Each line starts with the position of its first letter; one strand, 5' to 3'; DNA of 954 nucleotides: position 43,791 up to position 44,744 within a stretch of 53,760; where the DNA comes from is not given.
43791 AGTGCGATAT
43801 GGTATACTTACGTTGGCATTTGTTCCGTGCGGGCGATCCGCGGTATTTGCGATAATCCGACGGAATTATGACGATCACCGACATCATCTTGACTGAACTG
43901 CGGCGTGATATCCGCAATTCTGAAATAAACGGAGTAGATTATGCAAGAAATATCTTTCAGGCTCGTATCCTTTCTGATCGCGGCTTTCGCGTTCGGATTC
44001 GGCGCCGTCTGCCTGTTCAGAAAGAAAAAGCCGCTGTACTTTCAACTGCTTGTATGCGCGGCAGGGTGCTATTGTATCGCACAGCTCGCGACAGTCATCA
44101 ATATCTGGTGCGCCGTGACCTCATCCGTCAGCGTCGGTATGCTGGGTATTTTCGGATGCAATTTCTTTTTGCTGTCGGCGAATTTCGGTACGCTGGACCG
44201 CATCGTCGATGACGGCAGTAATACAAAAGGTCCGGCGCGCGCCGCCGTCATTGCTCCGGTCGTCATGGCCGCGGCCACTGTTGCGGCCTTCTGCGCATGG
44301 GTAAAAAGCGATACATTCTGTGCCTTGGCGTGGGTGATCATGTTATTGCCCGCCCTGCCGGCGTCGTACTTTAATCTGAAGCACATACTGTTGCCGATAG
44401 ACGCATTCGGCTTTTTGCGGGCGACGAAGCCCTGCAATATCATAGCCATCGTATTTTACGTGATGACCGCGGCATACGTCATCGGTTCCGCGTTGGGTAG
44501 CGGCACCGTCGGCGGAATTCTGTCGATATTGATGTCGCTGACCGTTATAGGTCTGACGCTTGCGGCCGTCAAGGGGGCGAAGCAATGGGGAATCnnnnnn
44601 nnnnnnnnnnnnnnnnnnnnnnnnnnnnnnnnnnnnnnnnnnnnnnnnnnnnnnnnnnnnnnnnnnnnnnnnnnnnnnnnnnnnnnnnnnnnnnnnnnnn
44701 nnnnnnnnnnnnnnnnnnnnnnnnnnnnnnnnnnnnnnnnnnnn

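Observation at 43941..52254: Two diverged copies of a two-gene module: novel 7-TM protein plus PrsW-family intramembrane protease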

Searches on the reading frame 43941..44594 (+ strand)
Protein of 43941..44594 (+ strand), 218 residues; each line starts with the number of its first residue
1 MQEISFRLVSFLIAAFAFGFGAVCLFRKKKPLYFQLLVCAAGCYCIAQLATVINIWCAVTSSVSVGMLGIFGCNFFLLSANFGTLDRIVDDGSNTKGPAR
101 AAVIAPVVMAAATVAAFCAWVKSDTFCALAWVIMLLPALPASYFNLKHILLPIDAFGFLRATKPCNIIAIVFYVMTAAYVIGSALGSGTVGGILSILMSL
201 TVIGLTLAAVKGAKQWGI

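Call 5: search_protein_families(library=pfam, proteins=[window:43941-44594:+], max_evalue=1)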
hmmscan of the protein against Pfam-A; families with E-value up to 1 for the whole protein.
window:43941-44594:+ (218 aa): 0 families

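Call 6: search_protein_families(library=ncbifam, proteins=[window:43941-44594:+], max_evalue=1)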
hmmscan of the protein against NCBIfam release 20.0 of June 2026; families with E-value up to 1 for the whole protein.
window:43941-44594:+ (218 aa): 0 families

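Call 12: find_homologous_proteins(query=window:43941-44594:+, max_evalue=0.001)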
Query window:43941-44594:+ (218 aa): 298 proteins with E <= 0.001 among 3121 candidates; the best 120 are listed.
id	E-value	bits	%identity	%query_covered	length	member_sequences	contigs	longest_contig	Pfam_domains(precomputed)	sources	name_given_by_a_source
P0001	1.3e-133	462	100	100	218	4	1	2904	-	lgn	-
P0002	2.0e-93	330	69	100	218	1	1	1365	-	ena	-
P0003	1.1e-92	328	70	100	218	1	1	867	-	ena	-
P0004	1.7e-92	327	68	100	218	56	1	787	-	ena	-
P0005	2.2e-92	327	70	100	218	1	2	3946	-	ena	-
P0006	6.2e-92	325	69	100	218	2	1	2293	-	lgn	-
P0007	7.9e-92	325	69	100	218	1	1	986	-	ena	-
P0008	1.3e-91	324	69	100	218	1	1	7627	-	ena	-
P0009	1.3e-91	324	69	100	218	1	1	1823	-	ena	-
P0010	2.9e-91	323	71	100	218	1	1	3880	-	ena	-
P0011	2.9e-91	323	67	100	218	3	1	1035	-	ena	-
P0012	2.9e-91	323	68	100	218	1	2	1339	-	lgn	-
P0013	3.7e-91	323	71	99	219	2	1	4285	-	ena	-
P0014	4.7e-91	322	68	100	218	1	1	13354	-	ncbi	-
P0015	5.8e-91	322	68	100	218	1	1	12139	-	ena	-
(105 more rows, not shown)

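Call 16: find_related_loci(query=A1, collection=genome_contigs, flank=6000)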
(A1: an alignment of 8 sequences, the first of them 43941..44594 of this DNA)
Query A1 (218 aa) in genome_contigs; peptide patterns used: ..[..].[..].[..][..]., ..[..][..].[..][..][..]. (x = any residue, [..] = any of these).
96 stretches matched a pattern; 26 encode a relative of the query (tblastn E <= 1e-3); 26 distinct loci.
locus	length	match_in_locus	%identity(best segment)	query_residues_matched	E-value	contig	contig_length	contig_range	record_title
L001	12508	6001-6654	68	1-218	7e-99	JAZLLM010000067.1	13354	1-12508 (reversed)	MAG: Bacilli bacterium isolate T1900044957_TA20190013.MAGScoT_cleanbin_000037 SGB_3856_k141_1142338, whole genome shotgu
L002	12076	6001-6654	64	1-218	1e-94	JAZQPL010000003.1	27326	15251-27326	MAG: Acutalibacteraceae bacterium isolate T1900045239_TH20190009.MAGScoT_cleanbin_000019 SGB_5507_k141_2342099, whole ge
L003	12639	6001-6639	68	6-218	2e-93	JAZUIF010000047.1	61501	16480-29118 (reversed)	MAG: Paludibacteraceae bacterium isolate T1900045267_TH20190037.MAGScoT_cleanbin_000001 SGB_5878_k141_1927655, whole gen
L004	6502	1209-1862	61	1-218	5e-89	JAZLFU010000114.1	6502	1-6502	MAG: Oscillospiraceae bacterium isolate T1900045001_TA20190063.MAGScoT_cleanbin_000132 SGB_4302_k141_320221, whole genom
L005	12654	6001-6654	66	1-218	3e-88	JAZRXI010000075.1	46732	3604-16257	MAG: Clostridia bacterium isolate T1900044951_TA20190004.MAGScoT_cleanbin_000006 SGB_3657_k141_1732113, whole genome sho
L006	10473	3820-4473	66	1-218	4e-87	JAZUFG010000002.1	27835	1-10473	MAG: Oscillospiraceae bacterium isolate T1900045295_TH20190065.MAGScoT_cleanbin_000007 SGB_6074_k141_1977969, whole geno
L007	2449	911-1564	71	1-218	3e-89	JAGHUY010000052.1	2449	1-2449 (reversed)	MAG: Candidatus Apopatosoma intestinale isolate E5_133 c_000000941337, whole genome shotgun sequence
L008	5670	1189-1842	64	1-218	1e-86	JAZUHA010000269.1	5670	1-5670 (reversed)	MAG: Acutalibacteraceae bacterium isolate T1900045280_TH20190050.MAGScoT_cleanbin_000015 SGB_5939_k141_2297983, whole ge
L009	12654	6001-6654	68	1-218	6e-90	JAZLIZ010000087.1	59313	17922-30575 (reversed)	MAG: Acutalibacteraceae bacterium isolate T1900044969_TA20190031.MAGScoT_cleanbin_000008 SGB_4024_k141_1940947, whole ge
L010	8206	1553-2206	61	1-218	5e-85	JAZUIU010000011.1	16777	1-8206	MAG: Oscillospiraceae bacterium isolate T1900045262_TH20190032.MAGScoT_cleanbin_000010 SGB_5834_k141_24464, whole genome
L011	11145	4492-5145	68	1-218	2e-84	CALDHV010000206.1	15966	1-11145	MAG TPA_asm: uncultured Clostridia bacterium isolate SRR6425769_bin.108_CONCOCT_v1.1_MAG genome assembly, contig: ERZ176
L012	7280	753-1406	59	2-218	8e-84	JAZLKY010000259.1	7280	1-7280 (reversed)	MAG: Acutalibacteraceae bacterium isolate T1900044958_TA20190014.MAGScoT_cleanbin_000035 SGB_3888_k141_767720, whole gen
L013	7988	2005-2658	65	1-218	2e-82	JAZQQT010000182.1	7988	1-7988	MAG: Eubacteriales bacterium isolate T1900045235_TH20190005.MAGScoT_cleanbin_000026 SGB_5436_k141_2362798, whole genome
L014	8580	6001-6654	61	1-218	2e-82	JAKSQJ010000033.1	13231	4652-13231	MAG: Clostridia bacterium isolate Horse_feces226 MAG226_33, whole genome shotgun sequence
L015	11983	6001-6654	62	1-218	1e-82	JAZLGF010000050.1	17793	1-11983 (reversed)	MAG: Lachnospiraceae bacterium isolate T1900044999_TA20190061.MAGScoT_cleanbin_000004 SGB_4273_k141_1878763, whole genom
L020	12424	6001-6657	54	2-218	5e-66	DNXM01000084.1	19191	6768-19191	MAG TPA_asm: Oscillospiraceae bacterium isolate UBA8612 contig_108917, whole genome shotgun sequence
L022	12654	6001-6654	69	1-218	3e-91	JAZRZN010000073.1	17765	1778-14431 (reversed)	MAG: Clostridia bacterium isolate T1900044948_TA20190001.MAGScoT_cleanbin_000011 SGB_3505_k141_382900, whole genome shot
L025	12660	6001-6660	30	2-216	5e-26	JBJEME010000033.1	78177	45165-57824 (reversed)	MAG: Lachnospira sp. isolate PUUB38_bin.019 NODE_178_length_78177_cov_13.364379, whole genome shotgun sequence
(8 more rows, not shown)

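Call 22: search_protein_representatives(alignment_id=A1)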
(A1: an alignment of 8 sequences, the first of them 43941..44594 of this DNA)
Query: 8 sequences, 218 profile positions. Proteins with E-value up to 0.001 (for the whole library): 372; up to 1e-10: 269; up to 1e-30: 72. The best 150 are listed.
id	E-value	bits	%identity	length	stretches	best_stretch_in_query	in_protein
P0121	1.3e-92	326.1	-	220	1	3-218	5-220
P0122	4.6e-87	307.9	-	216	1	1-168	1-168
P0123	8.9e-61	222.0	-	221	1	5-218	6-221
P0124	2.3e-58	214.1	-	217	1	3-217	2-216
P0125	8.5e-58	212.2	-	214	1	4-218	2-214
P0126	1.0e-56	208.7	-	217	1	1-217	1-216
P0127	5.1e-56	206.4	-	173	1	46-218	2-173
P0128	6.7e-56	206.0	-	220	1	4-218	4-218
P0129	6.1e-55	202.9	-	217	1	8-218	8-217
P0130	6.3e-54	199.6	-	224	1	12-218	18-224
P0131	9.1e-53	195.8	-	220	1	1-218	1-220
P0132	1.4e-52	195.1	-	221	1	1-217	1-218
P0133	4.0e-49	183.9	-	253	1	1-218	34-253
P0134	8.2e-49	182.9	-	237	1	3-216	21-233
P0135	9.1e-49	182.7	-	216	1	4-217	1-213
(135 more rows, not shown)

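Call 26: predict_structure(alignment_id=A1)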
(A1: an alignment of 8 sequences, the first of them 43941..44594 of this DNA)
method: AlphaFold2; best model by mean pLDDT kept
length: 218 residues; sequences in the alignment: 8
mean_pLDDT: 75.7   pTM: 0.76
mean pLDDT of the five models: 75.7, 73.9, 62.5, 51.7, 46.8
residues with pLDDT >= 90: 1; 70-90: 161; 50-70: 55; < 50: 1
segments of 3 or more residues with pLDDT < 50: none
pLDDT, mean of each block of 10 residues (from residue 1): 80 87 78 65 78 75 58 74 56 63 85 85 79 82 81 64 79 84 75 86 83 67
secondary structure, 60 per line:
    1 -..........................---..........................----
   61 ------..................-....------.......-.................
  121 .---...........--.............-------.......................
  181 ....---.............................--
elements in order: H2-27 H31-56 H67-84 H86-89 H96-102 H104-121 H125-135 H138-150 H158-184 H188-216

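Call 29: fold_search(model_id=the predicted structure, library=pdb)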
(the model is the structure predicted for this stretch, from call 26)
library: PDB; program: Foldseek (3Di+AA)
matches with E <= 10: 482; with E <= 0.001: 0
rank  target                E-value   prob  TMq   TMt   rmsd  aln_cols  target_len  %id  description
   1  8f6k_B                7.7e-02  0.82  0.29  0.23  19.2       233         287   12  Cryo-EM structure of a Zinc-loaded H263A/D287A mutant of the YiiP-Fab complex (released 2023-02-08)
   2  5awz                  8.4e-02  1.00  0.56  0.53   7.0       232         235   14  Crystal Structure of the Cell-Free Synthesized Membrane Protein, Acetabularia Rhodopsin I, at 1.57 angstrom (released 2015-08-26)
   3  1vgo_A                1.6e-01  0.99  0.54  0.52   7.4       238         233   14  Crystal Structure of Archaerhodopsin-2 (released 2005-10-04)
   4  6ak3_B                1.8e-01  0.72  0.36  0.31  16.3       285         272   13  Crystal structure of the human prostaglandin E receptor EP3 bound to prostaglandin E2 (released 2018-12-05)
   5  1vgo_B                2.2e-01  0.99  0.56  0.53   7.3       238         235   14  Crystal Structure of Archaerhodopsin-2 (released 2005-10-04)
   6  8ykx_R                2.2e-01  0.77  0.36  0.30  12.3       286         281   10  Cryo-EM structure of succinate receptor SUCR1 bound to maleic acid (released 2024-05-29)
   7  3t45_A                2.3e-01  0.99  0.55  0.54   6.8       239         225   12  Crystal structure of bacteriorhodopsin mutant A215T, a phototaxis signaling mutant at 3.0 A resolution (released 2011-12-21)
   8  1x0i_MODEL_1_1        2.4e-01  0.97  0.51  0.52   6.9       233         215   13  Crystal Structure of the Acid Blue Form of Bacteriorhodopsin (released 2005-08-02)
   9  7yu4                  2.5e-01  0.60  0.33  0.28  13.4       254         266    7  Human Lysophosphatidic Acid Receptor 1-Gi complex bound to ONO-0740556, focused on receptor (released 2022-10-05)
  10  3ns0                  2.7e-01  0.98  0.54  0.53   6.9       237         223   12  X-ray structure of bacteriorhodopsin (released 2011-05-11)
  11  1jv7                  2.7e-01  0.96  0.49  0.50   7.6       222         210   13  BACTERIORHODOPSIN O-LIKE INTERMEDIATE STATE OF THE D85S MUTANT AT 2.25 ANGSTROM RESOLUTION (released 2001-10-31)
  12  6b73_B                2.7e-01  0.72  0.41  0.36  12.4       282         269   11  Crystal Structure of a nanobody-stabilized active state of the kappa-opioid receptor (released 2018-01-17)
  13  8jpn_R                2.7e-01  0.66  0.35  0.28  12.6       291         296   11  Cryo-EM structure of succinate receptor bound to cis-epoxysuccinic acid coupling to Gi (released 2024-05-22)
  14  8wu1_R                3.0e-01  0.80  0.43  0.36  12.7       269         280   10  Cryo-EM structure of CB1-beta-arrestin1 complex (released 2024-03-20)
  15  8j7v_B                3.6e-01  0.47  0.27  0.22  18.4       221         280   14  Cryo-EM structure of hZnT7-Fab complex in zinc-unbound state, determined in heterogeneous conformations- one subunit i (released 2023-09-20)
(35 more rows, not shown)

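Call 31: search_protein_families(library=pfam, alignment_id=A2, max_evalue=0.1)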
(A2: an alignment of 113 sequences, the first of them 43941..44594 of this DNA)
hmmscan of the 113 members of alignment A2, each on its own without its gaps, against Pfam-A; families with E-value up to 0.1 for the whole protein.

A. member 1, window:43941-44594:+ (218 aa): 0 families

B. families by the number of members that match (of 113 scanned): 31 families (the first 25 are shown)
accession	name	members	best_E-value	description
PF09990.14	DUF2231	4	0.00097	Predicted membrane protein (DUF2231)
PF14195.11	DUF4316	2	0.023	Domain of unknown function (DUF4316)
PF10958.13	DUF2759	2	0.037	Protein of unknown function (DUF2759)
PF17520.7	DUF5445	2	0.052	Family of unknown function (DUF5445)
PF24858.1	AGMP_C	1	2e-05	Alkylglycerol monooxygenase C-terminal domain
PF09843.14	DUF2070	1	0.00034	Predicted membrane protein (DUF2070)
PF06570.16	DUF1129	1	0.0042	Protein of unknown function (DUF1129)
PF13160.11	DUF3995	1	0.0069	Protein of unknown function (DUF3995)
PF07344.16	Amastin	1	0.0074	Amastin surface glycoprotein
PF04103.21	CD20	1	0.013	CD20-like family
PF04956.18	TrbC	1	0.015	TrbC/VIRB2 pilin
PF05437.17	AzlD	1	0.022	Branched-chain amino acid transport protein (AzlD)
PF20967.2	MASE7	1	0.024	MASE7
PF21055.3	ZSWIM4-8_C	1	0.025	ZSWIM4-8, C-terminal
PF19845.4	DUF6320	1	0.027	Family of unknown function (DUF6320)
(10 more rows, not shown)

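Call 34: search_solved_structures(query=A2, max_evalue=10)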
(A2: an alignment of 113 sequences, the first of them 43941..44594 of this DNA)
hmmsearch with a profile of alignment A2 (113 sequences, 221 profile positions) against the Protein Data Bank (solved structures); distinct sequences matched with E-value up to 10: 0.

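Call 42: search_protein_families(library=padloc, proteins=[window:43941-44594:+], max_evalue=0.01)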
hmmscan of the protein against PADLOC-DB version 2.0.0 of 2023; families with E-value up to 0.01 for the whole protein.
window:43941-44594:+ (218 aa): 0 families

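Call 51: search_protein_families(library=ncbifam, proteins=[L009:4767-5831:+, L020:4428-5924:+, L022:3782-5410:+, L025:4563-5882:+, L006:1973-3736:+], max_evalue=10)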
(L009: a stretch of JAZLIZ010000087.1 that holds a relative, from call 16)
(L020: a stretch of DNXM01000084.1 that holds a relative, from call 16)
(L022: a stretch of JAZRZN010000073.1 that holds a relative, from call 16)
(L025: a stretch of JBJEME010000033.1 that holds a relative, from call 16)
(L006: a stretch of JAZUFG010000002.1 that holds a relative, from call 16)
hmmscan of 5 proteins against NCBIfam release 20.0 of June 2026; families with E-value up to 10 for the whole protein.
L009:4767-5831:+ (355 aa): 3 families
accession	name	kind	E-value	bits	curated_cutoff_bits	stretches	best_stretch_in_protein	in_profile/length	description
TIGR02543.1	List_Bact_rpt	repeat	5.1e-14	52.4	20.95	2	273-315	1-42/44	TIGR02543 family repeat protein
NF047543.1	CytMemPImpL63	equivalog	0.086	11.5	1000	1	269-316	319-364/525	cytoplasmic membrane protein ImpL63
TIGR01167.1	LPXTG_anchor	domain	0.14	12.9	15.9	1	327-353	9-33/34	LPXTG cell wall anchor domain-containing protein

L020:4428-5924:+ (499 aa): 3 families
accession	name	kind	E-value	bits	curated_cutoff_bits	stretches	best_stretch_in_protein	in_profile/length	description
NF046019.1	ZmpB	exception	0.00023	18.5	3000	1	108-259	879-1027/1969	zinc metalloprotease B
NF046024.1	ZmpD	exception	0.038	11.2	3000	1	108-260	710-858/1812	zinc metalloprotease D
NF058571.1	GVDTG_CTERM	domain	0.04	14.2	29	1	467-493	17-43/44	GVDTG sorting domain-containing protein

L022:3782-5410:+ (543 aa): 4 families
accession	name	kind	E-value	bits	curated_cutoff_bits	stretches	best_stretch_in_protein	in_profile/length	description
TIGR01167.1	LPXTG_anchor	domain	0.048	14.3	15.9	1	502-530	8-34/34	LPXTG cell wall anchor domain-containing protein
NF003270.0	PRK04247.1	equivalog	0.088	11.8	216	1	55-184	14-147/250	endonuclease NucS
TIGR03065.1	srtB_sig_QVPTGV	subfamily_domain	0.37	10.5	21.35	1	509-529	14-32/32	QVPTGV class sortase B protein-sorting domain-containing protein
NF033507.3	Loki-CTERM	subfamily_domain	0.4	11.1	19.9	1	505-530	6-26/27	Loki-CTERM sorting domain-containing protein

L025:4563-5882:+ (440 aa): 6 families
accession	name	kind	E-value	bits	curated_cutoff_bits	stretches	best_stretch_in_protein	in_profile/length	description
NF005167.0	PRK06638.2-2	equivalog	0.042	13.6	137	1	395-438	127-170/176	NADH-quinone oxidoreductase subunit J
NF042931.1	SAG1386_EF1546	equivalog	0.068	13.2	80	1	406-438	28-60/158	SAG1386/EF1546 family surface-associated protein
TIGR01965.1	VCBS_repeat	domain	0.1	12.8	15.5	1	311-351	42-81/99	VCBS domain-containing protein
NF041742.1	WGxxGxxG_fam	subfamily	0.51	11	35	1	1-44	1-42/69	WGxxGxxG family protein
NF053819.1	EF0750_LPXTG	subfamily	0.64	10.6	47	1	1-35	1-35/105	EF2685/EF0750 family sortase-dependent surface protein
NF005826.1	PRK07718.1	equivalog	2.1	8.3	140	1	1-36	1-37/143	flagellar basal body-associated protein FliL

L006:1973-3736:+ (588 aa): 5 families
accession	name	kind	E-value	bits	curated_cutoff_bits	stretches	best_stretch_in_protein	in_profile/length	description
NF040942.2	hypo_ExtJ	equivalog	0.0068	16.8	52.5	1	20-47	1-28/77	selenite/tellurite reduction operon protein ExtJ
NF053819.1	EF0750_LPXTG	subfamily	0.26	11.8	47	1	20-60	1-42/105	EF2685/EF0750 family sortase-dependent surface protein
TIGR04429.1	Phr_nterm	subfamily_domain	1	10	25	1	20-37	1-18/28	Phr family secreted Rap phosphatase inhibitor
TIGR04211.1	SH3_and_anchor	equivalog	1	9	65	1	532-581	148-194/198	TIGR04211 family SH3 domain-containing protein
NF047847.2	SS_mature_LptM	equivalog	3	8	27.7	1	20-38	1-19/31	LPS translocon maturation chaperone LptM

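Call 68: search_protein_families(library=pfam, proteins=[L009:4767-5831:+, L020:4428-5924:+, L022:3782-5410:+, L025:4563-5882:+, L006:1973-3736:+], max_evalue=0.001)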
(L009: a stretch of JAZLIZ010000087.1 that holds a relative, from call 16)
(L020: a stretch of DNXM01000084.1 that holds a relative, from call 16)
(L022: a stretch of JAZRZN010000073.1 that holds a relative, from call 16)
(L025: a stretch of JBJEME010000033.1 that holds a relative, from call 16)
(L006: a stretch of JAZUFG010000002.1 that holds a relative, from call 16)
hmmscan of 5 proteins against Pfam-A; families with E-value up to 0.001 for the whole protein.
L009:4767-5831:+ (355 aa): 2 families
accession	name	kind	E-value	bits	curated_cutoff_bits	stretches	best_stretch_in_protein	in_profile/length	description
PF09479.16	Flg_new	-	8.3e-19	67.9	27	2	260-312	15-65/65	Listeria-Bacteroides repeat domain (List_Bact_rpt)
PF18998.6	Flg_new_2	-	6.2e-05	23.3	23.6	0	270-316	28-72/73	Divergent InlB B-repeat domain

L020:4428-5924:+ (499 aa): 0 families

L022:3782-5410:+ (543 aa): 2 families
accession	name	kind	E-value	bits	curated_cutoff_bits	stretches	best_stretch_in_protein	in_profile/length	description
PF13229.12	Beta_helix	-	2.1e-16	60.4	25.9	2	215-391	5-152/158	Right handed beta helix region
PF02415.23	Chlam_PMP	-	0.00052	20.4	20.6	0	257-273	2-18/19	Chlamydia polymorphic membrane protein (Chlamydia_PMP) repeat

L025:4563-5882:+ (440 aa): 0 families

L006:1973-3736:+ (588 aa): 1 family
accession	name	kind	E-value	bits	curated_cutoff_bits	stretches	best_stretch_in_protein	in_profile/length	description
PF12085.13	DUF3562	-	0.00014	21.9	26.3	0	140-171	10-41/60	Protein of unknown function (DUF3562)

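Call 83: predict_structure(alignment_id=A2)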
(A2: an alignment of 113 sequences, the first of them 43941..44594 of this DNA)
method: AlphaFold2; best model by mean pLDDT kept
length: 218 residues; sequences in the alignment: 113
mean_pLDDT: 96.6   pTM: 0.92
mean pLDDT of the five models: 96.6, 96.6, 96.5, 96.3, 96.3
residues with pLDDT >= 90: 207; 70-90: 11; 50-70: 0; < 50: 0
segments of 3 or more residues with pLDDT < 50: none
pLDDT, mean of each block of 10 residues (from residue 1): 95 98 98 98 98 96 94 98 94 91 98 98 97 98 98 96 98 98 95 98 98 93
secondary structure, 60 per line:
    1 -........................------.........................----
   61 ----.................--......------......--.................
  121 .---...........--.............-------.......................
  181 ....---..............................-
elements in order: H2-25 H32-56 H65-81 H84-89 H96-101 H104-121 H125-135 H138-150 H158-184 H188-217

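Call 85: fold_search(model_id=the predicted structure, library=pdb)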
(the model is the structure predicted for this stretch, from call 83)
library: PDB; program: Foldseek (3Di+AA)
matches with E <= 10: 463; with E <= 0.001: 0
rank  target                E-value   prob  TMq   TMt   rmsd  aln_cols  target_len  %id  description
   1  3t45_A                5.4e-02  1.00  0.56  0.54   6.3       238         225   13  Crystal structure of bacteriorhodopsin mutant A215T, a phototaxis signaling mutant at 3.0 A resolution (released 2011-12-21)
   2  1vgo_A                5.4e-02  0.99  0.52  0.50   7.2       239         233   13  Crystal Structure of Archaerhodopsin-2 (released 2005-10-04)
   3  6ibb_C                5.7e-02  0.69  0.30  0.25  15.1       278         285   10  Crystal structure of the rat isoform of the succinate receptor SUCNR1 (GPR91) in complex with a nanobody (released 2019-08-14)
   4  3hap                  6.8e-02  0.98  0.50  0.49   7.3       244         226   11  Crystal structure of bacteriorhodopsin mutant L111A crystallized from bicelles (released 2009-09-22)
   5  3har                  9.5e-02  0.97  0.50  0.49   7.3       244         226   11  Crystal structure of bacteriorhodopsin mutant I148V crystallized from bicelles (released 2009-09-22)
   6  3hao_A                1.1e-01  0.99  0.54  0.52   6.6       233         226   10  Crystal structure of bacteriorhodopsin mutant L94A crystallized from bicelles (released 2009-09-22)
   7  1vgo_B                1.1e-01  0.98  0.52  0.49   7.3       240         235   12  Crystal Structure of Archaerhodopsin-2 (released 2005-10-04)
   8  4xxj_B                1.3e-01  0.99  0.54  0.53   6.6       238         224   13  Crystal Structure of Escherichia coli-Expressed Halobacterium salinarum Bacteriorhodopsin in the Trimeric Form (released 2015-07-01)
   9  5vn7_B                1.4e-01  0.95  0.50  0.48   7.1       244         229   12  Structure of bacteriorhodopsin from crystals grown at 20 deg Celcius using GlyNCOC15+4 as an LCP host lipid (released 2017-07-12)
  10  5b34                  1.4e-01  0.99  0.58  0.57   6.1       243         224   11  Serial Femtosecond Crystallography (SFX) of Ground State Bacteriorhodopsin Crystallized from Bicelles in Complex with Io (released 2016-11-09)
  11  2ei4                  1.4e-01  0.97  0.50  0.47   7.6       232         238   14  Trimeric complex of archaerhodopsin-2 (released 2008-01-01)
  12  3ns0                  1.6e-01  0.99  0.56  0.55   6.5       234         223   12  X-ray structure of bacteriorhodopsin (released 2011-05-11)
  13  8f6k_B                1.6e-01  0.54  0.29  0.23  19.2       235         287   13  Cryo-EM structure of a Zinc-loaded H263A/D287A mutant of the YiiP-Fab complex (released 2023-02-08)
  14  8jpn_R                1.6e-01  0.51  0.31  0.25  13.5       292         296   10  Cryo-EM structure of succinate receptor bound to cis-epoxysuccinic acid coupling to Gi (released 2024-05-22)
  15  2z55_D                1.7e-01  0.98  0.53  0.50   7.5       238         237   14  Bacterioruberin in the trimeric structure of archaerhodopsin-2 (released 2008-01-01)
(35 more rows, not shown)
